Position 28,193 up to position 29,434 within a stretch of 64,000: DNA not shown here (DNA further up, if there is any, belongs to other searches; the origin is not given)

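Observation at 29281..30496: Divergent CDA-fold deaminase and NDK-fold kinase fused into the same operon by overlapping reading frames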

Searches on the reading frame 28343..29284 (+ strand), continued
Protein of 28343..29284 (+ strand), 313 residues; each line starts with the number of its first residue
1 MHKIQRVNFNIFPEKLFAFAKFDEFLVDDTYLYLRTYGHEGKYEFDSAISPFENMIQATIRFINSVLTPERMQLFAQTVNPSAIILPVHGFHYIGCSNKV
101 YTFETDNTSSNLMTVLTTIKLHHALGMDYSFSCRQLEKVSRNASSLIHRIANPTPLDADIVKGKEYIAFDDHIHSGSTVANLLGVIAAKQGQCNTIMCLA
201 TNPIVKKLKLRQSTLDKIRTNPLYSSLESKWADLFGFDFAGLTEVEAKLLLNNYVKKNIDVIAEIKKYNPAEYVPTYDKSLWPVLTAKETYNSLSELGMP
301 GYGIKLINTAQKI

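Call 81: fold_search(model_id=the predicted structure, library=pdb)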
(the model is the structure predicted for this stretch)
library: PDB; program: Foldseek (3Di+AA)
matches with E <= 10: 1072; with E <= 0.001: 11
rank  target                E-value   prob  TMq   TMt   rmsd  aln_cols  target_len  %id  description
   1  7p0h_A                1.7e-04  1.00  0.34  0.27   3.8       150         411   13  Crystal structure of Helicobacter pylori ComF fused to an artificial alphaREP crystallization helper(named B2) (released 2022-04-06)
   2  5zgo_A                1.7e-04  1.00  0.25  0.42   6.9       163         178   16  Crystal structure of APRT2 from Thermus thermophilus HB8 (released 2019-03-06)
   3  1qb7                  4.0e-04  1.00  0.26  0.33   6.8       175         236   11  CRYSTAL STRUCTURES OF ADENINE PHOSPHORIBOSYLTRANSFERASE FROM LEISHMANIA DONOVANI. (released 1999-07-21)
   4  1g2p                  4.5e-04  1.00  0.28  0.48   7.0       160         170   14  CRYSTAL STRUCTURE OF ADENINE PHOSPHORIBOSYLTRANSFERASE (released 2001-12-05)
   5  8zvc                  4.5e-04  0.99  0.32  0.25   7.9       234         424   14  ShosT with PRPP-Mg (released 2025-04-09)
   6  6fd4_A                4.7e-04  1.00  0.26  0.42   7.1       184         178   11  Crystal Structure of Human APRT-Tyr105Phe variant in complex with Adenine, PRPP and Mg2+, 14 hours post crystallizatio (released 2018-08-15)
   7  6fsp_C                5.4e-04  1.00  0.26  0.44   6.8       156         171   19  Crystal structure of APRT from Thermus thermophilus (released 2019-03-20)
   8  6fsp_F                6.8e-04  1.00  0.26  0.44   8.8       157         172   16  Crystal structure of APRT from Thermus thermophilus (released 2019-03-20)
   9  1mzv                  6.8e-04  1.00  0.28  0.38   6.8       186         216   11  Crystal Structure of Adenine Phosphoribosyltransferase (APRT) From Leishmania tarentolae (released 2003-10-28)
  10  6hgr_A                7.3e-04  1.00  0.26  0.44   8.3       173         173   12  Crystal Structure of Human APRT wild type in complex with IMP (released 2019-07-31)
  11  5znq_A                8.7e-04  0.99  0.25  0.40   8.2       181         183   11  Crystal structure of APRT from Y. pseudotuberculosis with bound adenine (P21 space group). (released 2019-04-17)
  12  6fd4_B                1.0e-03  1.00  0.26  0.44   6.2       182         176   10  Crystal Structure of Human APRT-Tyr105Phe variant in complex with Adenine, PRPP and Mg2+, 14 hours post crystallizatio (released 2018-08-15)
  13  4trb_A                1.0e-03  0.97  0.26  0.36  15.7       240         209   10  Sulfolobus solfataricus adenine phosphoribosyltransferase (released 2014-07-30)
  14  6hgp_A                1.1e-03  1.00  0.27  0.45   5.9       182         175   11  Crystal Structure of Human APRT wild type in complex with Phosphate ion. (released 2019-07-31)
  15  4m0k_A                1.2e-03  0.99  0.25  0.40   6.6       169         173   14  Crystal structure of adenine phosphoribosyltransferase from Rhodothermus marinus DSM 4252, NYSGRC Target 029775. (released 2013-08-14)
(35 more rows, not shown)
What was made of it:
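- On Type I phosphoribosyltransferase: Foldseek hits to ComF, APRTs and ShosT have probability ~1.0 (call 81).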

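Call 85: search_solved_structures(query=L027:3734-4969:+, max_evalue=1)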
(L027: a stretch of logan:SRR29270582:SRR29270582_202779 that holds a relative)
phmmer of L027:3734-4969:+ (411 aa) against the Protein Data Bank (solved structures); distinct sequences matched with E-value up to 1: 1.
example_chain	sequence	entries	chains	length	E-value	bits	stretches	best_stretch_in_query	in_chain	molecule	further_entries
7u1z_B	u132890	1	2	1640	0.041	16.5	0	134-176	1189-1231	Toxin A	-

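Call 88: find_related_loci(query=A2, collection=viral_contigs, flank=8000)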
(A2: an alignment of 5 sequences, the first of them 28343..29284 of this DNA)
Query A2 (313 aa) in viral_contigs; peptide patterns used: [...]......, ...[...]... (x = any residue, [..] = any of these).
85 stretches matched a pattern, but none encodes a relative of the query by tblastn (E <= 1e-3).

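Call 100: search_protein_families(library=phrogs, proteins=[window:28343-29284:+], max_evalue=0.001)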
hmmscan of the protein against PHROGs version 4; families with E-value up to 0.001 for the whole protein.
window:28343-29284:+ (313 aa): 1 family
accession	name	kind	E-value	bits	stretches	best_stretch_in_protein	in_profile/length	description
phrog_22413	-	unknown function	1.5e-14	55.1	1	113-253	82-220/242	-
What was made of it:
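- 28343..29284 (+): PRTase-fold protein 'X' (313 aa) with an intact PRPP-binding loop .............. It hits phrog_22413 at E=1.5e-14 (call 100).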
